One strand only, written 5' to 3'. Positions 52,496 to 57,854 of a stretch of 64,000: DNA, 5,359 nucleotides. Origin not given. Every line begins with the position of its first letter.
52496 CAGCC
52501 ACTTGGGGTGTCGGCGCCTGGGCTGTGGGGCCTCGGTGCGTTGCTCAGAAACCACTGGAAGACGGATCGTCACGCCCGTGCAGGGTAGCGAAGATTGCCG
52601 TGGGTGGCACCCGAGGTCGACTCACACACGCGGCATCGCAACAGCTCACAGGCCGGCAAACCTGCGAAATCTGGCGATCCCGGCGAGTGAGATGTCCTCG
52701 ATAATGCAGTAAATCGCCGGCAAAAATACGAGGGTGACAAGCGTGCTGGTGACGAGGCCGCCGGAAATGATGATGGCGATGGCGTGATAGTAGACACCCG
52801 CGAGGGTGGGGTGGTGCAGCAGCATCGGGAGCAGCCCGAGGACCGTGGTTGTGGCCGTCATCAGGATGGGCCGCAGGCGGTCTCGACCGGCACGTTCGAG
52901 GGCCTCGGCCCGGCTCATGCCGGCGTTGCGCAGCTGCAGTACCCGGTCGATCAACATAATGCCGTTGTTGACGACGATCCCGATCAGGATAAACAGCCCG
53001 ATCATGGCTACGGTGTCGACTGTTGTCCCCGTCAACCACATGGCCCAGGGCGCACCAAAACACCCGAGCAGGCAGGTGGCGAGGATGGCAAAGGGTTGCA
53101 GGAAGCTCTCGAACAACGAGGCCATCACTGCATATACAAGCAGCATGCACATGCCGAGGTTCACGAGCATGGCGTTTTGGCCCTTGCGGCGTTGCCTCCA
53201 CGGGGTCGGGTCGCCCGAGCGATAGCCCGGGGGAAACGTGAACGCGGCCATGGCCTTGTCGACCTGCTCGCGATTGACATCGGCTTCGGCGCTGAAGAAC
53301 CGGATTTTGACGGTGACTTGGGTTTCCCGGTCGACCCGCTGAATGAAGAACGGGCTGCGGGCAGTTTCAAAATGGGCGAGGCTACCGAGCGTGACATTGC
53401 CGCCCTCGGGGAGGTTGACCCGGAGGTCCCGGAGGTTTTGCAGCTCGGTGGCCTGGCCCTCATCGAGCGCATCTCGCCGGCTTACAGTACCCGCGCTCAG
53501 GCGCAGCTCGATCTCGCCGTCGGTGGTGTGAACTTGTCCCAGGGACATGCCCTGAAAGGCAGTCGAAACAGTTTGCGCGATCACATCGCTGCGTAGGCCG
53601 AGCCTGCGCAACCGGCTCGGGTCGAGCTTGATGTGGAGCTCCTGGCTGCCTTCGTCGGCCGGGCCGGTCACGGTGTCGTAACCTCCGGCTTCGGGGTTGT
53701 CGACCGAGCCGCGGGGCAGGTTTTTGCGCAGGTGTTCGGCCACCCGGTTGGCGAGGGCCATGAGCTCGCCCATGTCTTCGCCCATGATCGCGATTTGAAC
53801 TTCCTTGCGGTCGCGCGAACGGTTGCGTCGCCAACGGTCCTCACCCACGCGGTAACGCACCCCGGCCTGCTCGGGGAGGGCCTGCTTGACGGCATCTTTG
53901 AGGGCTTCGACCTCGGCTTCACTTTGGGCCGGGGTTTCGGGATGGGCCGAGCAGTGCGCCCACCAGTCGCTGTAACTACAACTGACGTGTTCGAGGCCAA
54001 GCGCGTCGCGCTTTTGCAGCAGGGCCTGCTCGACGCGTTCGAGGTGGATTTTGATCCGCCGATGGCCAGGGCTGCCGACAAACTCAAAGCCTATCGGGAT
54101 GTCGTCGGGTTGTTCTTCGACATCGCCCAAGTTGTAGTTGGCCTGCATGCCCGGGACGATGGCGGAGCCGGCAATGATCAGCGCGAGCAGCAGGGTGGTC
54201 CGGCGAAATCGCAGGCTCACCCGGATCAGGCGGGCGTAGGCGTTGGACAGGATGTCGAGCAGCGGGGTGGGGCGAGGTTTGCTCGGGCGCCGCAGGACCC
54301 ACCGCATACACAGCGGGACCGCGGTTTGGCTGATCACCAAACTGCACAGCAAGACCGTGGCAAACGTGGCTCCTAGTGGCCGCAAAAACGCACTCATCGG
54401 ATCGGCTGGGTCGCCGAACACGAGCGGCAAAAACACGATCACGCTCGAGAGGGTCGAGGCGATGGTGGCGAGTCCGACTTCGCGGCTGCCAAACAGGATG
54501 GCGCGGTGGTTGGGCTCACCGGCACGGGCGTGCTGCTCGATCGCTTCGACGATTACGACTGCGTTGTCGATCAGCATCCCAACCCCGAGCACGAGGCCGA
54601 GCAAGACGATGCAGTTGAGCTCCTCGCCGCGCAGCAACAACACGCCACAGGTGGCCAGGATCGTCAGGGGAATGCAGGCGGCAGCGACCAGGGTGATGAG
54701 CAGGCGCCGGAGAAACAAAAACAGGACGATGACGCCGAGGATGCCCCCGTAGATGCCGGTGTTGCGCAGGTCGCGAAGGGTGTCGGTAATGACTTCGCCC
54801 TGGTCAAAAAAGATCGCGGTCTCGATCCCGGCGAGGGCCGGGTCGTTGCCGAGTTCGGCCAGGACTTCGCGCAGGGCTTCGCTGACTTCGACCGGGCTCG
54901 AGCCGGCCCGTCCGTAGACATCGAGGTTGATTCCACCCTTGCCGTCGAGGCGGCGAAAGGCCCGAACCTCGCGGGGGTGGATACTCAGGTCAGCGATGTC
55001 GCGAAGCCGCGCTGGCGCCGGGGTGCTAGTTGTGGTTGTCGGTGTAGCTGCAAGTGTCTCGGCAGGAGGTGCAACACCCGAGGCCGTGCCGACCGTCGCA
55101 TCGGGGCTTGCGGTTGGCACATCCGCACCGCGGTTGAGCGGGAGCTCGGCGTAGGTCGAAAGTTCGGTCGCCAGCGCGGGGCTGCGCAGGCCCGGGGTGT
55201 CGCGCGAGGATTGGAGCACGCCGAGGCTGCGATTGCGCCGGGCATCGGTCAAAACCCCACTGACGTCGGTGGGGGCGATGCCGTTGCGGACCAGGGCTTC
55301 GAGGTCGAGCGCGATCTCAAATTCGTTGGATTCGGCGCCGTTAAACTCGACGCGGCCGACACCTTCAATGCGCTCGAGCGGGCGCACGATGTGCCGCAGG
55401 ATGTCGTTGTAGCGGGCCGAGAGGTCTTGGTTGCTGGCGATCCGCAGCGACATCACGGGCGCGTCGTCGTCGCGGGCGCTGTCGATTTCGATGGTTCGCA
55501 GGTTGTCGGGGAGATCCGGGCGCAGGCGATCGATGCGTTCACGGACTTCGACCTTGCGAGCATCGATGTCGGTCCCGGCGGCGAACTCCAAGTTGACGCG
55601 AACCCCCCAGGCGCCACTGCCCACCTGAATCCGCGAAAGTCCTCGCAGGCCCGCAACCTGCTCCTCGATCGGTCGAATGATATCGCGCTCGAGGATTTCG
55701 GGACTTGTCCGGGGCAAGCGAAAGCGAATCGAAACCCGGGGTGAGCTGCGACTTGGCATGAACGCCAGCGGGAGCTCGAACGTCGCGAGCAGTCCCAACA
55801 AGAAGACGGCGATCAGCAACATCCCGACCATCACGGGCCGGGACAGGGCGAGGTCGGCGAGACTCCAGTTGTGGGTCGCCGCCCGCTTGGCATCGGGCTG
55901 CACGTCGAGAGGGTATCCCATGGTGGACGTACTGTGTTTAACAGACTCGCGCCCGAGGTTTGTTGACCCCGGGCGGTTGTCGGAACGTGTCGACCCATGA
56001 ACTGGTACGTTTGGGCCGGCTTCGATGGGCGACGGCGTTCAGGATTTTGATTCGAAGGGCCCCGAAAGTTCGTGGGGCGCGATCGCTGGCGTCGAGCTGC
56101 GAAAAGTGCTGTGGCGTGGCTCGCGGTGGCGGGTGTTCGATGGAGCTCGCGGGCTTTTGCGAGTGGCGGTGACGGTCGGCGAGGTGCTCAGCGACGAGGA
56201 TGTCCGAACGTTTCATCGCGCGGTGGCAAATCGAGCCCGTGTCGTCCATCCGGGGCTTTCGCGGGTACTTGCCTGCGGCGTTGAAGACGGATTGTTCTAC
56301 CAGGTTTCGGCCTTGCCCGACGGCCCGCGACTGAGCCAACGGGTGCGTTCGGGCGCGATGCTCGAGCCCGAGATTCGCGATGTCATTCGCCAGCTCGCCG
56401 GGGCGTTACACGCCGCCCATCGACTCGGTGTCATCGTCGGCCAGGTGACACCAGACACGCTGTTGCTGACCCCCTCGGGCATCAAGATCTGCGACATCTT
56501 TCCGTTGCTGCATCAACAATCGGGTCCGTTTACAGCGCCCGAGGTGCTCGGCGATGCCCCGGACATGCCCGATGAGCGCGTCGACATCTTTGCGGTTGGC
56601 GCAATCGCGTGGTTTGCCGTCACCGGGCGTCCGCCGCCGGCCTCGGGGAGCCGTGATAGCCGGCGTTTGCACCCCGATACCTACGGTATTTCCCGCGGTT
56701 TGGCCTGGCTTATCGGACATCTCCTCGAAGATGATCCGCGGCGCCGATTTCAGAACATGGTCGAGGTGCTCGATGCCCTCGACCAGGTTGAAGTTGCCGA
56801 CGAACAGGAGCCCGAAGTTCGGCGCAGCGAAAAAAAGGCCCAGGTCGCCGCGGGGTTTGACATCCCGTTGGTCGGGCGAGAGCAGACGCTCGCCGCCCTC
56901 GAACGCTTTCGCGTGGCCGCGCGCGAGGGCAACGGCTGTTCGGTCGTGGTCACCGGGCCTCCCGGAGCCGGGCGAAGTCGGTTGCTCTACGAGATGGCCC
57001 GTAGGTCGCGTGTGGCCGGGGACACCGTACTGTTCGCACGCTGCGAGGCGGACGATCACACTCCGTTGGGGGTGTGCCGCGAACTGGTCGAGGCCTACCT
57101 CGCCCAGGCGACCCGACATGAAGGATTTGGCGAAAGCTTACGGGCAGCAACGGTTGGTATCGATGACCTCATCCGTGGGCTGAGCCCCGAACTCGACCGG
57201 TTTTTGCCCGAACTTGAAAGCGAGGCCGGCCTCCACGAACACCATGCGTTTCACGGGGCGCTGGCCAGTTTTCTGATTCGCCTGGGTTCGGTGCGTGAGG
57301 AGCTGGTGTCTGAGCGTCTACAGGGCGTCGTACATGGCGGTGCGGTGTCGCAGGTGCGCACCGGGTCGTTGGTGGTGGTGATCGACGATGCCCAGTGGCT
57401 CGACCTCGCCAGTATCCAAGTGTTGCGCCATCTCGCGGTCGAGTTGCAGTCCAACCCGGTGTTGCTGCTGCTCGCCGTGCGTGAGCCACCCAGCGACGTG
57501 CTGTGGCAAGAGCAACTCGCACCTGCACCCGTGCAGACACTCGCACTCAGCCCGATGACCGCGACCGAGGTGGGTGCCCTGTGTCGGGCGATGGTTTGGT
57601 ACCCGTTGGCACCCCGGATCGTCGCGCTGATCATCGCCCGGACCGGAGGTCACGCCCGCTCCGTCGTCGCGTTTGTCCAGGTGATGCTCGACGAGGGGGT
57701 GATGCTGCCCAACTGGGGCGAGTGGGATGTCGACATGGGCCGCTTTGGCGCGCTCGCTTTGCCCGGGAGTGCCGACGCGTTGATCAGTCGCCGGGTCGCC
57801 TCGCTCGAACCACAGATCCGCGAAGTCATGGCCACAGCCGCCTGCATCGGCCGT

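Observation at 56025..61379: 1784-aa signalling protein in which all three enzymatic modules (kinase, P-loop NTPase, histidine kinase) carry substitutions at canonical catalytic positions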

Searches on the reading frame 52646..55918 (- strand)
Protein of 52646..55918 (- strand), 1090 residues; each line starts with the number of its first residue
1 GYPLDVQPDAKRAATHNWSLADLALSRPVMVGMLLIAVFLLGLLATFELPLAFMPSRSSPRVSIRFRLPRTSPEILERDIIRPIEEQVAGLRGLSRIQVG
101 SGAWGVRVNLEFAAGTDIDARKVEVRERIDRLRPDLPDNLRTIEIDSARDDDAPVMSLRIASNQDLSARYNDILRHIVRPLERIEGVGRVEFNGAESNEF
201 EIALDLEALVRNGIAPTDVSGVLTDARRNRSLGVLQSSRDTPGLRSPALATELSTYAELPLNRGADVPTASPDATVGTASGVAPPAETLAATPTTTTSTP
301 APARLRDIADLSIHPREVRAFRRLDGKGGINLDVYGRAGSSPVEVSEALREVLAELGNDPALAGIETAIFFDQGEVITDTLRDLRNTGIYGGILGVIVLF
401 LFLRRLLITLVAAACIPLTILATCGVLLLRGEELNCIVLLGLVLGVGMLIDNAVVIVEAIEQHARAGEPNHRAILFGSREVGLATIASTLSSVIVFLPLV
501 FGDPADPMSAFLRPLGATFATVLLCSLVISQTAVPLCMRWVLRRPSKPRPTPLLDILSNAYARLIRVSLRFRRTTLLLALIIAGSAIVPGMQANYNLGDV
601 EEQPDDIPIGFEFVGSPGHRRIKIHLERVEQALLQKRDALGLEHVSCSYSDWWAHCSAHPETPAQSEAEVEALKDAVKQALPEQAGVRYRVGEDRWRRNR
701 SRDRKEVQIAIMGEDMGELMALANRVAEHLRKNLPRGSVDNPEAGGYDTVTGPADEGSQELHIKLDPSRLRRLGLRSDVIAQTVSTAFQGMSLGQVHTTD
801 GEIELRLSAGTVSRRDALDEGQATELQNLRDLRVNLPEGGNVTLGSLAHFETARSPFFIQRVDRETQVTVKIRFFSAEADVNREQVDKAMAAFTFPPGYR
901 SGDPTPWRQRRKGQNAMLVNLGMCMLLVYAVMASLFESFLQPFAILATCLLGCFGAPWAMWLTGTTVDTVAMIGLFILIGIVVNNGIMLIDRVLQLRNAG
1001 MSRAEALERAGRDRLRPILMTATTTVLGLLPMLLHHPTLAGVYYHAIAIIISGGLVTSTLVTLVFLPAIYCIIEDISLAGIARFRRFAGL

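Call 7: search_protein_families(library=pfam, proteins=[window:52646-55918:-], max_evalue=0.01)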
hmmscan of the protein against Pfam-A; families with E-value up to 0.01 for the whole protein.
window:52646-55918:- (1090 aa): 3 families
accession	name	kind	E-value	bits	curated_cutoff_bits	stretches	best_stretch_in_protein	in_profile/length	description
PF00873.25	ACR_tran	-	6.6e-159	531.1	28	2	21-585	2-540/1021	AcrB/AcrD/AcrF family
PF03176.21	MMPL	-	5.9e-08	32.5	20.5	1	915-1072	143-301/333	MMPL family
PF02355.23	SecD_SecF_C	-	6.7e-07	29.3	20.5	1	916-1063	32-176/189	Protein export membrane protein SecD/SecF, C-terminal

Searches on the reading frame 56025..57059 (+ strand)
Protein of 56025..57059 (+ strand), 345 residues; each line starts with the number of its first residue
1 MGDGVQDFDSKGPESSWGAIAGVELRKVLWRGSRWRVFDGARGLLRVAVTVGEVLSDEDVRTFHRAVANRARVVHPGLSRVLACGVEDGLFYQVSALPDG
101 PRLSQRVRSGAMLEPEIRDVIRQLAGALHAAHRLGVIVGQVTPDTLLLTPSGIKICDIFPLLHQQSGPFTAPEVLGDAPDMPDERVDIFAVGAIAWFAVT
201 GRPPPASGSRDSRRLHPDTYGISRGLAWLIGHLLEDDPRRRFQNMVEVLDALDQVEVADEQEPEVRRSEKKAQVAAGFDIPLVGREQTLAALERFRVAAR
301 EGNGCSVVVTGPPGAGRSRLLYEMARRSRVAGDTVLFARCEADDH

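Call 12: search_protein_families(library=pfam, proteins=[window:56025-56864:+], max_evalue=10)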
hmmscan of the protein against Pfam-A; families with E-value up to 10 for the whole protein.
window:56025-56864:+ (280 aa): 1 family
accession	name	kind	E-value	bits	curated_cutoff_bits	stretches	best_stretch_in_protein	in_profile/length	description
PF00069.31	Pkinase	-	1.1e-08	35.3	31.7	1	71-242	53-252/263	Protein kinase domain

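Call 60: find_homologous_proteins(query=window:56025-57059:+, max_evalue=1e-8)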
Query window:56025-57059:+ (345 aa): 2 proteins with E <= 1e-8 among 8000 candidates.
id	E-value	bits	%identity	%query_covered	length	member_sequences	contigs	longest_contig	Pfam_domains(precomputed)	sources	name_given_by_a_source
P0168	1.5e-10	59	30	89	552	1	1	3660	PF07714.24,PF00069.32,PF13191.13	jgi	jgi:hypothetical protein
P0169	2.2e-9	55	33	39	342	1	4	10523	PF07714.24,PF00069.32,PF03109.23,PF01636.30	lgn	-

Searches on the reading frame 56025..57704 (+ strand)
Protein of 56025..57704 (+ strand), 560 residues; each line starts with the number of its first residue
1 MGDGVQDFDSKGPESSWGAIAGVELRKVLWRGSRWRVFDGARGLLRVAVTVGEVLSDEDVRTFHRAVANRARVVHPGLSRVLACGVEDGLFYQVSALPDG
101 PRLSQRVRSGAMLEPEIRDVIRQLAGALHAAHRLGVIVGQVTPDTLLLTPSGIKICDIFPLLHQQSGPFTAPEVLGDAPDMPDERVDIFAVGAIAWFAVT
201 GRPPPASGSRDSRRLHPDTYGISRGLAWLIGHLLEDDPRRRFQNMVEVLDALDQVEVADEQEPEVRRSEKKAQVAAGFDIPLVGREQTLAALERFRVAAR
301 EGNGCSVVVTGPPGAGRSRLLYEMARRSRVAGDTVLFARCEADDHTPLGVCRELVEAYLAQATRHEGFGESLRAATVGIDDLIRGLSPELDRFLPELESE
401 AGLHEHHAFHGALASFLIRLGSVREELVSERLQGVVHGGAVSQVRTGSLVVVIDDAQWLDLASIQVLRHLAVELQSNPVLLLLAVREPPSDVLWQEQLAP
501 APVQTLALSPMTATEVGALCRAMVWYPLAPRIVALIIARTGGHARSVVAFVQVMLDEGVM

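Call 61: predict_structure(alignment_id=A3)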
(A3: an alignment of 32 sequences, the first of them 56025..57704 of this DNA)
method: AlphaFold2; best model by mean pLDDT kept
length: 560 residues; sequences in the alignment: 32
mean_pLDDT: 84.1   pTM: 0.73
mean pLDDT of the five models: 84.1, 83.0, 82.8, 82.8, 80.6
residues with pLDDT >= 90: 289; 70-90: 174; 50-70: 74; < 50: 23
segments of 3 or more residues with pLDDT < 50: 1-8, 267-275
pLDDT, mean of each block of 10 residues (from residue 1): 41 59 87 83 92 80 81 88 86 91 94 95 95 86 93 78 67 76 91 97 88 89 94 94 93 82 56 52 89 96 94 92 93 93 90 91 82 88 84 68 65 93 73 60 74 95 94 93 83 73 91 94 86 96 93 82
secondary structure, 60 per line:
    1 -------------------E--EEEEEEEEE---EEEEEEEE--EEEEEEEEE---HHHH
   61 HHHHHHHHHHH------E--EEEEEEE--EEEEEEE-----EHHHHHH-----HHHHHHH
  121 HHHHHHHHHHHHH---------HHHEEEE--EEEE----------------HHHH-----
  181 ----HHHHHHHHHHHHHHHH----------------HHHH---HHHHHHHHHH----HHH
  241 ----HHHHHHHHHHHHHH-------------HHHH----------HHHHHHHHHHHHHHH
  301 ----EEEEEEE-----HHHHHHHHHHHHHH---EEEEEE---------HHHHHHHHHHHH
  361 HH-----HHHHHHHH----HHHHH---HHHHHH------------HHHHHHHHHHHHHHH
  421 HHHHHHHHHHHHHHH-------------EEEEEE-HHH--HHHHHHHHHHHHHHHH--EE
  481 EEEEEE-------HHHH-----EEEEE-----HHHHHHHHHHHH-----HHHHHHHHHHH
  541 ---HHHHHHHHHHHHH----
elements in order: E23-31 E35-42 E45-53 H57-71 E81-87 E90-96 H103-108 H114-133 E146-149 E152-155 H172-175 H185-200 H217-220 H224-233 H245-258 H272-275 H286-300 E305-311 H317-330 E334-339 H349-362 H368-375 H380-384 H388-393 H406-435 E449-454 H461-476 E479-486 H494-497 E503-507 H513-524 H530-540 H544-556

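Call 63: fold_search(model_id=the predicted structure, library=pdb)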
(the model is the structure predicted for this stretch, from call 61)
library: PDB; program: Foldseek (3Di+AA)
matches with E <= 10: 2000; with E <= 0.001: 1955
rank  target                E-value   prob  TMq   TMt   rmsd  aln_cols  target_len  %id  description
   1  4eqm_A                1.4e-13  1.00  0.39  0.78   3.0       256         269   21  Structural analysis of Staphylococcus aureus serine/threonine kinase PknB (released 2012-06-27)
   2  8r4o_G                2.4e-13  1.00  0.36  0.60  11.3       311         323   22  Salt inducible kinase 3 in complex with inhibitor (released 2024-03-27)
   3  9ymt                  3.7e-13  1.00  0.39  0.77   3.1       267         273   21  Staphylococcus aureus serine/threonine kinase Stk1 with inhibitor GW779439X (released 2026-03-11)
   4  8r4o_A                4.3e-13  1.00  0.36  0.61  11.4       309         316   21  Salt inducible kinase 3 in complex with inhibitor (released 2024-03-27)
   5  8r4o_I                5.3e-13  1.00  0.35  0.60  12.3       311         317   20  Salt inducible kinase 3 in complex with inhibitor (released 2024-03-27)
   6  3orm                  6.8e-13  1.00  0.37  0.73   4.2       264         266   24  Mycobacterium tuberculosis PknB kinase domain D76A mutant (released 2010-12-15)
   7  8r4o_C                8.4e-13  1.00  0.36  0.61  11.2       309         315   21  Salt inducible kinase 3 in complex with inhibitor (released 2024-03-27)
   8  8r4u_E                8.9e-13  1.00  0.35  0.60  12.4       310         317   21  Structure of salt-inducible kinase 3 with inhibitors (released 2024-03-27)
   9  8r4o_K                9.3e-13  1.00  0.36  0.61  11.3       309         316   21  Salt inducible kinase 3 in complex with inhibitor (released 2024-03-27)
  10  5xka_A                1.2e-12  1.00  0.36  0.75   3.6       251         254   24  Crystal structure of M.tuberculosis PknI kinase domain (released 2018-05-16)
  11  5kz8_A                1.2e-12  1.00  0.36  0.64   5.3       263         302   22  Mark2 complex with 7-[(1S)-1-(4-fluorophenyl)ethyl]-5,5-dimethyl-2-(3-pyridylamino)pyrrolo[2,3-d]pyrimidin-6-one (released 2017-05-31)
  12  1mru_A                1.3e-12  1.00  0.37  0.73   4.2       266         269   25  Intracellular Ser/Thr protein kinase domain of Mycobacterium tuberculosis PknB. (released 2003-02-11)
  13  8r4q_G                1.4e-12  1.00  0.35  0.60  11.3       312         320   21  Salt inducible kinase 3 in complex with inhibitor (released 2024-03-27)
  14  7uis_A                1.5e-12  1.00  0.34  0.66   5.4       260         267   22  Cocrystal structure of human CaMKII-alpha (CAMK2A)kinase domain and GluN2B(S1303D) (released 2022-04-06)
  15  5m06_B                1.7e-12  1.00  0.37  0.78   3.3       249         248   24  Crystal structure of Mycobacterium tuberculosis PknI kinase domain (released 2017-01-11)
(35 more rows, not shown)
